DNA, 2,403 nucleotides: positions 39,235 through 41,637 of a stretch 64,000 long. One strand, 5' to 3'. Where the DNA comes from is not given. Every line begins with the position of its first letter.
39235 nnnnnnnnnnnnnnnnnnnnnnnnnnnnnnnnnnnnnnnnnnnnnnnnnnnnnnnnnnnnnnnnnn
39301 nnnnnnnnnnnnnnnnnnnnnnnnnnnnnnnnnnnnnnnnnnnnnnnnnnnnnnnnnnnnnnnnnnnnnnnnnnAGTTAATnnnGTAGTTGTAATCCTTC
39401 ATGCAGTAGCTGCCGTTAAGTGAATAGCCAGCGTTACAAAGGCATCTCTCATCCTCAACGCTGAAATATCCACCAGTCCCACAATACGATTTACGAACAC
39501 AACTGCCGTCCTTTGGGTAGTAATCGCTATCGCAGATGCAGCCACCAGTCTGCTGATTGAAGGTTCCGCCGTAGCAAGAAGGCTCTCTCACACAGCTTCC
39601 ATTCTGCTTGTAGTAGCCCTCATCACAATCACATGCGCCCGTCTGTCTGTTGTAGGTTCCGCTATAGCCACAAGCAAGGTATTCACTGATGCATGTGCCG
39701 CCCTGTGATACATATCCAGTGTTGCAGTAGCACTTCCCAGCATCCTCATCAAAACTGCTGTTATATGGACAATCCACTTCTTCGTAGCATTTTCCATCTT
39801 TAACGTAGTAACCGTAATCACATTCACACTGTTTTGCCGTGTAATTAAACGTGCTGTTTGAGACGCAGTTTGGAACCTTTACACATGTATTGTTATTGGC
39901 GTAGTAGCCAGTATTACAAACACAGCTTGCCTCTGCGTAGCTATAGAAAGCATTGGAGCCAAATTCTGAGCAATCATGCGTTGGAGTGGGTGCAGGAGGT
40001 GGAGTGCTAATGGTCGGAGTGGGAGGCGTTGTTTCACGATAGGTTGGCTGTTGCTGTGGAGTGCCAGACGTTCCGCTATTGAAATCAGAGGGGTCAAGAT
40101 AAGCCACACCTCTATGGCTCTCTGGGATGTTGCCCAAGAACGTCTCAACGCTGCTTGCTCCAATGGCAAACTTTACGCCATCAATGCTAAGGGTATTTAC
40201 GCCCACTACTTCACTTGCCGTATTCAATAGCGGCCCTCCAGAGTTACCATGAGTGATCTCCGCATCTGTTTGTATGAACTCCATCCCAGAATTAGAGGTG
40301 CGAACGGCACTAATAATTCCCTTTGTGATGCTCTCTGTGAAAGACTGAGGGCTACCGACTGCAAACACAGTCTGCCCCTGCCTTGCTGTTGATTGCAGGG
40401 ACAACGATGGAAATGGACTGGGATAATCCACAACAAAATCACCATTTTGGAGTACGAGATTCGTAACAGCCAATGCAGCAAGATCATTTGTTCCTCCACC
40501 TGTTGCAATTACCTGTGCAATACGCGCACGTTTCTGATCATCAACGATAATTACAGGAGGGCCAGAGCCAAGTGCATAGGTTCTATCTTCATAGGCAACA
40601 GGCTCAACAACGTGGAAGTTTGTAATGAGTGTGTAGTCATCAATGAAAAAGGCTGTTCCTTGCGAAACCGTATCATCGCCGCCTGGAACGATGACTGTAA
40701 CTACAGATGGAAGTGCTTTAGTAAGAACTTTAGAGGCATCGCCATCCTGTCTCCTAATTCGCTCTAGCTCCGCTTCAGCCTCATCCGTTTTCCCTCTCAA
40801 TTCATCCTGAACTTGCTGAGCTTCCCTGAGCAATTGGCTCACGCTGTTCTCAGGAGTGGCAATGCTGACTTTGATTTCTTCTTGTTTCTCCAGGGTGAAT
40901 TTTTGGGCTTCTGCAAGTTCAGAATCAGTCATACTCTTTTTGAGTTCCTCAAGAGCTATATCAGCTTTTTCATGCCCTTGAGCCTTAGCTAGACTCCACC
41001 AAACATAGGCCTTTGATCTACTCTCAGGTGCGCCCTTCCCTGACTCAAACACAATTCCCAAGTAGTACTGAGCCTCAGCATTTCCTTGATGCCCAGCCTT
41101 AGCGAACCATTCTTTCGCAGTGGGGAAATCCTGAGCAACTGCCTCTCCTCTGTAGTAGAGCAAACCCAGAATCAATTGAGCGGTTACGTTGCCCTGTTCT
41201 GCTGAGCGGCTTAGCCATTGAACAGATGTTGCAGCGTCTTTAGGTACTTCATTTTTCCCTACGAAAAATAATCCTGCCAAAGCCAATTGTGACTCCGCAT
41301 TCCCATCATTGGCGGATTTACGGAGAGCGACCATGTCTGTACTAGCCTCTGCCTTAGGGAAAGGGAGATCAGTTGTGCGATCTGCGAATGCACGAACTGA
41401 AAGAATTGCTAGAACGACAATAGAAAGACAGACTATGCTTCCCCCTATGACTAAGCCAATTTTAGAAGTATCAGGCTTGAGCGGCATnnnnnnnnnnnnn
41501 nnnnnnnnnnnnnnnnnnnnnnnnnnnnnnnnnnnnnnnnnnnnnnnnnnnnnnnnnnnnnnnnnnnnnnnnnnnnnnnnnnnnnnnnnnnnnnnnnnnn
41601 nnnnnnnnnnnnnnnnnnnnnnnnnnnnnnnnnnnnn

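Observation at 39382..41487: Surface-exposed Sel1 - trypsin-like protease - six-fold Cys-rich repeat protein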

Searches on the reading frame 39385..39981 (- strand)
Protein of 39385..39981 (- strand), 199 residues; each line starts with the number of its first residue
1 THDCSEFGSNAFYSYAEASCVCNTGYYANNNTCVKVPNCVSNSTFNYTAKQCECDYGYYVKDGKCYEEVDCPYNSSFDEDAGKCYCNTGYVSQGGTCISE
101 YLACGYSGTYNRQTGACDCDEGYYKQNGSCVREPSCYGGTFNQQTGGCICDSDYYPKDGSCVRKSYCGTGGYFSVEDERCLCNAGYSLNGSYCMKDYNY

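Call 11: search_protein_families(library=pfam, proteins=[window:39385-39981:-], max_evalue=10)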
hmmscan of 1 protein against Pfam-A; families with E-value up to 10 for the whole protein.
seq(199 aa): 8 families
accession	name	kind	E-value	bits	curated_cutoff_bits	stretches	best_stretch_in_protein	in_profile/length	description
PF22897.2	TIL_2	-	2.3e-07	30.9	24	4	51-66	27-42/44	TIL-like domain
PF19202.5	DUF5874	-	3.1e-05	24.7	27.1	4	17-65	16-66/74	Family of unknown function (DUF5874)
PF12946.13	EGF_MSP1_1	-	3.2e-05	24.3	27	3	177-193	20-36/37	MSP1 EGF domain 1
PF06247.17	Plasmod_Pvs28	-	0.00041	20.8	26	3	79-98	21-41/41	Pvs28 EGF domain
PF19232.4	DUF5885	-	0.00071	19.5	33.2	3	115-154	207-245/265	Family of unknown function (DUF5885)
PF25387.1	ADGRF3_N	-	0.00093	20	31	3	17-43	11-37/60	ADGRF3-like, N-terminal domain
PF01683.23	EB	-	0.02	15.4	24.3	5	63-97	20-52/52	EB module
PF12662.13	cEGF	-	0.03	14.6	26.6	3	19-34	3-20/24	Complement Clr-like EGF-like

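Call 29: search_protein_representatives(protein=window:39385-39981:-)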
Query: 199 residues. Proteins with E-value up to 0.001 (for the whole library): 334; up to 1e-10: 45; up to 1e-30: 5. The best 150 are listed.
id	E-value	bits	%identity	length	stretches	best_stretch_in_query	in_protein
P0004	5.4e-106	369.7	82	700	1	2-199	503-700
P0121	1.0e-54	202.1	46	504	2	9-197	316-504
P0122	9.1e-46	172.8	45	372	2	108-197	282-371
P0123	8.2e-33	130.5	43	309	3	4-162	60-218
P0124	1.1e-32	130.0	32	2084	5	17-188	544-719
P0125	3.1e-25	105.7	35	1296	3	10-198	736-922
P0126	6.6e-25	104.6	35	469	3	19-193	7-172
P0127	3.5e-23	98.9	70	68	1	133-199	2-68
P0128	1.8e-22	96.7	32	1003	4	9-133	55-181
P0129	4.0e-22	95.5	35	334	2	43-162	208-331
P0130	4.9e-22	95.2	34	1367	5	36-151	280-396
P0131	3.6e-21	92.4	30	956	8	3-192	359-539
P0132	3.0e-20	89.4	29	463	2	7-130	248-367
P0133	4.7e-20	88.7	38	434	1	3-197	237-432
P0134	7.3e-20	88.1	30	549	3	10-135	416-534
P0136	2.1e-18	83.3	41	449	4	19-158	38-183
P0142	7.9e-16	74.9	34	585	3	63-157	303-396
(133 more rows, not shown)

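Call 32: search_protein_families(library=pfam, alignment_id=A2, max_evalue=0.0001)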
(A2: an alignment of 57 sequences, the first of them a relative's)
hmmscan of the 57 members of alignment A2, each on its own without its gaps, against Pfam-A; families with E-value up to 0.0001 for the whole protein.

A. member 1, P0121 (504 aa): 1 family
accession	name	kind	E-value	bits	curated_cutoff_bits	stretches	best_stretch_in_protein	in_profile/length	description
PF08238.18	Sel1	-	3.5e-10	40.5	30.7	1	125-160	2-36/36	Sel1 repeat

B. families by the number of members that match (of 57 scanned): 34 families (the first 25 are shown)
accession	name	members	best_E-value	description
PF12946.13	EGF_MSP1_1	16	5.6e-23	MSP1 EGF domain 1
PF19202.5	DUF5874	12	6.6e-20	Family of unknown function (DUF5874)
PF12662.13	cEGF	10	5.5e-10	Complement Clr-like EGF-like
PF01826.23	TIL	8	5e-09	Trypsin Inhibitor like cysteine rich domain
PF25024.1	EGF_TEN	7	1.4e-10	Teneurin EGF domain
PF01471.23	PG_binding_1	4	1.6e-16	Putative peptidoglycan binding domain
PF04810.20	zf-Sec23_Sec24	3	2.9e-14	Sec23/Sec24 zinc finger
PF05488.18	PAAR_motif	2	1.4e-17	PAAR motif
PF25387.1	ADGRF3_N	2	1.1e-08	ADGRF3-like, N-terminal domain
PF01683.23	EB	2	1.1e-05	EB module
PF23308.1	TSP1_TSH7A-B_C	2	1.3e-05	THS7A/B C-terminal TSP1 domain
PF03797.25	Autotransporter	1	9.9e-33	Autotransporter beta-domain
PF00082.27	Peptidase_S8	1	4.8e-18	Subtilase family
PF02415.23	Chlam_PMP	1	2e-14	Chlamydia polymorphic membrane protein (Chlamydia_PMP) repeat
PF08239.17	SH3_3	1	2.7e-12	Bacterial SH3 domain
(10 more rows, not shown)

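Call 42: search_solved_structures(query=window:39385-39981:-, max_evalue=1, show_alignments=3)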
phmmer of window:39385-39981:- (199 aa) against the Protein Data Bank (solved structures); distinct sequences matched with E-value up to 1: 2.
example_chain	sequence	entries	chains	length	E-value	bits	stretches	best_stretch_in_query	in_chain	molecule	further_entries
8cy6_D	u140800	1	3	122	0.32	14.1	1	58-107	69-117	pan-sarbecovirus nanobody 2-65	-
6erc_A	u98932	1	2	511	0.64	13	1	37-71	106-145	Peroxinectin A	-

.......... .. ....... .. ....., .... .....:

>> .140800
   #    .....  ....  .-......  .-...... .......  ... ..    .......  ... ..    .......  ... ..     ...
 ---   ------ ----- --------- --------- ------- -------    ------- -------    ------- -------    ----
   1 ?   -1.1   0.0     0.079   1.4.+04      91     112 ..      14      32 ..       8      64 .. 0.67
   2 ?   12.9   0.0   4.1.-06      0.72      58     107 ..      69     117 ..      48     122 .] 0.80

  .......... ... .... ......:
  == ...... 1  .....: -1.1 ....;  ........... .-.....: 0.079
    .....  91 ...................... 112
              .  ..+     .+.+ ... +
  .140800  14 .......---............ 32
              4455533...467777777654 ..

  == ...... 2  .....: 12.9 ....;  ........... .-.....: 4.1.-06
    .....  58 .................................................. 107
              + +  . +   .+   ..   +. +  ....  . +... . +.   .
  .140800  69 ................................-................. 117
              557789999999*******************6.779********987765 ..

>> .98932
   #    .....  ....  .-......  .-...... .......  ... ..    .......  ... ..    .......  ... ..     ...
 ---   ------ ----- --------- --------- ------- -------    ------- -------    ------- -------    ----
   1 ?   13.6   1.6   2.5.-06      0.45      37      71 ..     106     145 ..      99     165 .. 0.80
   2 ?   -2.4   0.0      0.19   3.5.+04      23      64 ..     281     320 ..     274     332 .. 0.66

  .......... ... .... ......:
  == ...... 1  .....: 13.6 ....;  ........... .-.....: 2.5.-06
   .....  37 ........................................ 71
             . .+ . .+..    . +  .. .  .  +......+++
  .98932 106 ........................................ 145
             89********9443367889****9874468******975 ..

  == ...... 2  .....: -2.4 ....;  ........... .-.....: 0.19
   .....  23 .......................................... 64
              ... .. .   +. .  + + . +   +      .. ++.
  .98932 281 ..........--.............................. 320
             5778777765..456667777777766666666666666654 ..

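Call 54: predict_structure(alignment_id=A3)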
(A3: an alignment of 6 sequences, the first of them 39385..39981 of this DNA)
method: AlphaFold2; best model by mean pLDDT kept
length: 199 residues; sequences in the alignment: 6
mean_pLDDT: 86.6   pTM: 0.45
mean pLDDT of the five models: 86.6, 86.3, 86.1, 85.8, 84.5
residues with pLDDT >= 90: 77; 70-90: 118; 50-70: 3; < 50: 1
segments of 3 or more residues with pLDDT < 50: none
pLDDT, mean of each block of 10 residues (from residue 1): 85 92 91 92 92 90 86 86 86 81 76 79 81 88 87 89 91 91 89 78
secondary structure, 60 per line:
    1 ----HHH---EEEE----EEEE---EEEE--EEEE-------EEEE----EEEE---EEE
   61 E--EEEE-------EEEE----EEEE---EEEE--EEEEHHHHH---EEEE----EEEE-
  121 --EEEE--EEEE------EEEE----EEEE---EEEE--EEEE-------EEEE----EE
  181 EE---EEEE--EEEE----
elements in order: E11-14 E19-22 E26-29 E32-35 E43-46 E51-54 E58-61 E64-67 E75-78 E83-86 E90-93 E96-99 H100-104 E108-111 E116-119 E123-126 E129-132 E139-142 E147-150 E154-157 E160-163 E171-174 E179-182 E186-189 E192-195

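Call 58: fold_search(model_id=the predicted structure, library=pdb)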
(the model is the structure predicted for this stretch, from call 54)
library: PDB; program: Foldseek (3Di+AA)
matches with E <= 10: 393; with E <= 0.001: 1
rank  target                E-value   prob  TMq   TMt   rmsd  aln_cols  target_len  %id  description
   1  1z1y_A                9.9e-04  0.66  0.14  0.15  26.6       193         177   19  Crystal structure of Methylated Pvs25, an ookinete protein from Plasmodium vivax (released 2005-12-06)
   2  9oz8_B                1.2e-03  0.87  0.19  0.09  14.0       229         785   18  Cryo-EM structure of chicken NEL dimer bound with one human NICOL. (released 2026-02-25)
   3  8e1z_B                1.3e-03  0.47  0.12  0.14  29.3       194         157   20  Crystal structure of Plasmodium falciparum ookinete surface antigen Pfs28 (released 2022-11-30)
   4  1z1y_B                1.8e-03  0.89  0.16  0.17  24.9       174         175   18  Crystal structure of Methylated Pvs25, an ookinete protein from Plasmodium vivax (released 2005-12-06)
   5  6pog_B                2.2e-03  0.89  0.20  0.18  12.0       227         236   21  Crystal structure of the NELL2 EGF1-6-Robo3 FN1 complex (released 2020-05-06)
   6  8e1z_A                2.3e-03  0.80  0.16  0.19  23.4       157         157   22  Crystal structure of Plasmodium falciparum ookinete surface antigen Pfs28 (released 2022-11-30)
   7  6b08_A                4.8e-03  0.82  0.14  0.16  18.4       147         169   21  Crystal structure of Pfs25 in complex with the transmission blocking antibody 1276 (released 2017-11-15)
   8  4xbm_B                5.4e-03  0.97  0.30  0.18  10.3       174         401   21  X-ray crystal structure of Notch ligand Delta-like 1 (released 2015-03-11)
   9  1z3g_A                8.1e-03  0.72  0.15  0.17  19.5       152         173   20  Crystal structure of complex between Pvs25 and Fab fragment of malaria transmission blocking antibody 2A8 (released 2005-12-06)
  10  9oz8_C                9.0e-03  0.38  0.16  0.08  26.4       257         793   16  Cryo-EM structure of chicken NEL dimer bound with one human NICOL. (released 2026-02-25)
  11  8ezl_A                1.1e-02  0.75  0.16  0.18  18.7       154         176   19  Pfs25 in complex with transmission-reducing antibody AS01-50 (released 2023-08-16)
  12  8vy2_A                1.3e-02  0.80  0.23  0.05  14.9       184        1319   22  Structure of mCELSR1 extracellular region containing CADH9-GAIN domains (released 2025-05-07)
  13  2vj2_A                1.5e-02  0.89  0.26  0.31   9.6       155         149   22  Human Jagged-1, domains DSL and EGFs1-3 (released 2008-07-29)
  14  8ezk_A                1.5e-02  0.35  0.16  0.18  35.9       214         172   16  Pfs25 in complex with transmission-reducing antibody AS01-04 (released 2023-08-16)
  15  8ezk_B                1.6e-02  0.69  0.15  0.17  19.1       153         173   21  Pfs25 in complex with transmission-reducing antibody AS01-04 (released 2023-08-16)
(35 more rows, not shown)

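Call 59: fold_search(model_id=the predicted structure, library=viral)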
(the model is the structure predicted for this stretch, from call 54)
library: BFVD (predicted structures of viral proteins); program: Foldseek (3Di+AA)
matches with E <= 10: 383; with E <= 0.001: 42
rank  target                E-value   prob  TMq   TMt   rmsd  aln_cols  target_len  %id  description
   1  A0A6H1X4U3            3.0e-06  1.00  0.20  0.16  15.6       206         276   12  Fiber protein (Fragment) [Bovine adenovirus B serotype 3]
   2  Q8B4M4                5.3e-06  0.99  0.17  0.10  18.6       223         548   11  Fiber protein subtype B [Bovine adenovirus 2]
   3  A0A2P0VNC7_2          1.1e-05  0.99  0.18  0.07  26.2       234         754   20  Uncharacterized protein [Tetraselmis virus 1]
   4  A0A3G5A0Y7            1.3e-05  1.00  0.16  0.07  24.9       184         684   19  Uncharacterized protein [Harvfovirus sp.]
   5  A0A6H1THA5            1.7e-05  1.00  0.32  0.12  12.1       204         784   10  (no name in the UniProt tables at hand)
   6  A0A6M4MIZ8            1.9e-05  1.00  0.25  0.14  15.8       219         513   15  Fiber [Bearded dragon adenovirus 1]
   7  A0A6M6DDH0            2.0e-05  0.99  0.18  0.05  51.1       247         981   22  (no name in the UniProt tables at hand)
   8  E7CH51                3.9e-05  0.99  0.22  0.09  20.8       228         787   11  Fiber [Murine adenovirus 2]
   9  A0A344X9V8            3.9e-05  0.93  0.16  0.08  22.0       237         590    8  Fiber [Egyptian fruit bat adenovirus]
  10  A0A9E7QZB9            4.3e-05  1.00  0.31  0.17  10.6       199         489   14  Fiber [Siadenovirus sp.]
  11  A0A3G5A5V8            4.3e-05  1.00  0.22  0.10  16.6       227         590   16  Uncharacterized protein [Harvfovirus sp.]
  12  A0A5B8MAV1            4.9e-05  0.95  0.18  0.08  16.1       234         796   11  Fiber [Ovine adenovirus 8]
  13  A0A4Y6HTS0            6.5e-05  0.84  0.14  0.06  38.1       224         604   12  (no name in the UniProt tables at hand)
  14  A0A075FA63            6.8e-05  0.92  0.17  0.08  19.8       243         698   12  Fiber [Duck adenovirus 2]
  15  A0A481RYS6            7.2e-05  0.99  0.24  0.16  14.2       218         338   11  Fiber (Fragment) [Human adenovirus C serotype 2]
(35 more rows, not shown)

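Call 64: search_protein_families(library=pfam, proteins=[P0121, P0122, P0123, P0125, P0133, P0129, P0136, P0142], max_evalue=0.001)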
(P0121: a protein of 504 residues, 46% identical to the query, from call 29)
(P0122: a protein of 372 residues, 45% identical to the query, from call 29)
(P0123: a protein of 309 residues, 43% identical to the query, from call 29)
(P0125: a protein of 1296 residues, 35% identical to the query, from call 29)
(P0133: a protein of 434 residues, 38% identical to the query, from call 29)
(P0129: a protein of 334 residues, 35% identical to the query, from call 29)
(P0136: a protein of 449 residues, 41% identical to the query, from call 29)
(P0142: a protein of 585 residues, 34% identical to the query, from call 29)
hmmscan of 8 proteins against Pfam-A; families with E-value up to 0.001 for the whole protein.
P0121 (504 aa): 1 family
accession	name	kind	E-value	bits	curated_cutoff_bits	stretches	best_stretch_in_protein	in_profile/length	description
PF08238.18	Sel1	-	3.5e-10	40.5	30.7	1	125-160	2-36/36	Sel1 repeat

P0122 (372 aa): 1 family
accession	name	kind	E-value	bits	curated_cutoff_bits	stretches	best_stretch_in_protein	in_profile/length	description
PF22897.2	TIL_2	-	0.00038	20.6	24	0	290-306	27-43/44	TIL-like domain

P0123 (309 aa): 2 families
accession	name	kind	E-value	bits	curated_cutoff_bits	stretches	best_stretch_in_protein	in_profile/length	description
PF22897.2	TIL_2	-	2.2e-06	27.7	24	0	234-252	25-43/44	TIL-like domain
PF12946.13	EGF_MSP1_1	-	2.9e-05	24.4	27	0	200-218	19-37/37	MSP1 EGF domain 1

P0125 (1296 aa): 2 families
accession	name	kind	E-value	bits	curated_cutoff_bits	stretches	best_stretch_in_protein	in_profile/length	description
PF03797.25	Autotransporter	-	9.9e-33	114.4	26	1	1032-1276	1-255/255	Autotransporter beta-domain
PF02415.23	Chlam_PMP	-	2e-14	52.5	20.6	1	412-429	2-19/19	Chlamydia polymorphic membrane protein (Chlamydia_PMP) repeat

P0133 (434 aa): 0 families

P0129 (334 aa): 1 family
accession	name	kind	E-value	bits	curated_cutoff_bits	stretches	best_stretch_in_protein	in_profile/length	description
PF01826.23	TIL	-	0.00011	22.7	24.5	0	249-268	33-52/55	Trypsin Inhibitor like cysteine rich domain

P0136 (449 aa): 3 families
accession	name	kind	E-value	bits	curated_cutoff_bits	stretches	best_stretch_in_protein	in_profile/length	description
PF12662.13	cEGF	-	1.6e-05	25.1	26.6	0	70-86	4-21/24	Complement Clr-like EGF-like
PF01826.23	TIL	-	0.00017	22.1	24.5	0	104-125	34-55/55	Trypsin Inhibitor like cysteine rich domain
PF12661.13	hEGF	-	0.00057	20.7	29.3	0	125-144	1-22/22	Human growth factor-like EGF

P0142 (585 aa): 5 families
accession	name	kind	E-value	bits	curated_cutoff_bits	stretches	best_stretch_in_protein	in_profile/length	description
PF25024.1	EGF_TEN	-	1.1e-09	38.7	65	1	355-560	12-221/234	Teneurin EGF domain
PF07963.17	N_methyl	-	5.8e-09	35.6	21.2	1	16-41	1-26/27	Prokaryotic N-terminal methylation motif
PF25387.1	ADGRF3_N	-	1.1e-08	35.8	31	0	318-349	8-37/60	ADGRF3-like, N-terminal domain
PF12662.13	cEGF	-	2.9e-08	33.8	26.6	0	515-529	4-20/24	Complement Clr-like EGF-like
PF19202.5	DUF5874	-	1e-06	29.4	27.1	1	511-558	15-66/74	Family of unknown function (DUF5874)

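Call 76: find_encoding_contigs(protein=P0121, flank=6000, max_places=2)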
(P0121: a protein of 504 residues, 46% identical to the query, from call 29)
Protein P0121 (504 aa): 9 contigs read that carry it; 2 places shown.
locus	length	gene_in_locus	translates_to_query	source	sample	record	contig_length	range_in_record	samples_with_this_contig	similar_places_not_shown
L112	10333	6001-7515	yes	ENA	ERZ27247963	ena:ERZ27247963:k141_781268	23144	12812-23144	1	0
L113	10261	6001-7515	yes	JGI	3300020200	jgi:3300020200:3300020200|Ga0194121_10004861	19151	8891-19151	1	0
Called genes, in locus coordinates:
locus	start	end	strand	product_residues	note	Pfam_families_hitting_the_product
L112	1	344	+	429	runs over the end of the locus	-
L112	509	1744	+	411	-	PF03602:Cons_hypoth95 (weak)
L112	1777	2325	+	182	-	-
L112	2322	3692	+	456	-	PF04134:DCC1-like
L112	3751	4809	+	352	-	PF02547:Queuosine_synth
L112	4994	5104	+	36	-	-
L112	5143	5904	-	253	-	-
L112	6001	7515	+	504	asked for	PF08238:Sel1 (weak)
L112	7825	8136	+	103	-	-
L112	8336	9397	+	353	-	-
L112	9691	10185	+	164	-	-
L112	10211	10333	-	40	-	?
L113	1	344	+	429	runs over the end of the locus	-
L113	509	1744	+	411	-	PF03602:Cons_hypoth95 (weak)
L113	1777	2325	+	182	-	-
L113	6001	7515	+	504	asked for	PF08238:Sel1 (weak)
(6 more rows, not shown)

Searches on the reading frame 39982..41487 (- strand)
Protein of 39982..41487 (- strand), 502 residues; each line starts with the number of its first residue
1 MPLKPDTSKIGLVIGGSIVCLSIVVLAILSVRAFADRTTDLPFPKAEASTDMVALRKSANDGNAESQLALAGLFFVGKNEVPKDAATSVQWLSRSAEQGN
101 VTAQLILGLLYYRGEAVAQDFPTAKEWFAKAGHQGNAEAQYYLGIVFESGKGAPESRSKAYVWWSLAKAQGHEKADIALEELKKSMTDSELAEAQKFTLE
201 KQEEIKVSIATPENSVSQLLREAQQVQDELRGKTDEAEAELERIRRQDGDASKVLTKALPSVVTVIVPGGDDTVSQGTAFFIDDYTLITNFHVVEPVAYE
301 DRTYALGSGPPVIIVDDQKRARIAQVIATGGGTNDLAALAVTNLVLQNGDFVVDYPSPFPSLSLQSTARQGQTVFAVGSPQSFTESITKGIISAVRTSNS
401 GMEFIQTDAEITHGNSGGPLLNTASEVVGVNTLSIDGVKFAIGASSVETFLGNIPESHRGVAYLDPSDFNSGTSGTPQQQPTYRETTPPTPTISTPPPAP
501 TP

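Call 43: search_solved_structures(query=window:39982-41487:-, max_evalue=0.001)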
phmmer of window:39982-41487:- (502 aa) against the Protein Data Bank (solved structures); distinct sequences matched with E-value up to 0.001: 124 (the best 60 are shown).
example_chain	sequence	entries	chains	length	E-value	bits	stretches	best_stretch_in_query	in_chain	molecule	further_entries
4bwr_A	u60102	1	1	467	2.2e-56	194.9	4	55-181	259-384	PROTEIN CORRESPONDING TO LOCUS C5321 FROM CFT073 E.COLI STRAIN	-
6ok3_A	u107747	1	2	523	6.5e-54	186.7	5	80-176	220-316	Sel1 repeat protein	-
6deh_A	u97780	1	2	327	7.6e-46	160.1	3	56-195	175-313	TPR repeat protein, protein-protein interaction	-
8sxq_A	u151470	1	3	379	2e-44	155.5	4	58-198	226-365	SEL-1 repeat protein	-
6onw_A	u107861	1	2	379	2.2e-42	148.7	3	81-177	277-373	Sel1 repeat protein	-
9uav_C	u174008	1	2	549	2.4e-22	82.7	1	59-183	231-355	Protein sel-1 homolog 1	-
8ket_C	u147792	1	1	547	2.5e-22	82.6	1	59-183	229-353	Protein sel-1 homolog 1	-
9og0_C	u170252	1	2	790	9.9e-22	80.6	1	59-184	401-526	Protein sel-1 homolog 1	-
6ur7_A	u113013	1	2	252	1e-21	80.6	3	95-179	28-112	Sel1 repeat family protein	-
8kes_D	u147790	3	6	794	1.3e-21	80.2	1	74-183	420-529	Protein sel-1 homolog 1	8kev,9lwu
6ork_A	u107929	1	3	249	5.5e-20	74.9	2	77-173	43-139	Sel1 repeat protein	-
3nwu_A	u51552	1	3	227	1.2e-17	67.2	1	353-453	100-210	Serine protease HTRA1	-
7sjn_A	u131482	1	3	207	2.5e-17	66.1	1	353-451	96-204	Serine protease HTRA1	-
3nzi_A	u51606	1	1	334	2.9e-17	65.9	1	353-453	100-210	Serine protease HTRA1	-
3tjn_A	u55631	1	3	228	3.3e-17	65.7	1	353-451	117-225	Serine protease HTRA1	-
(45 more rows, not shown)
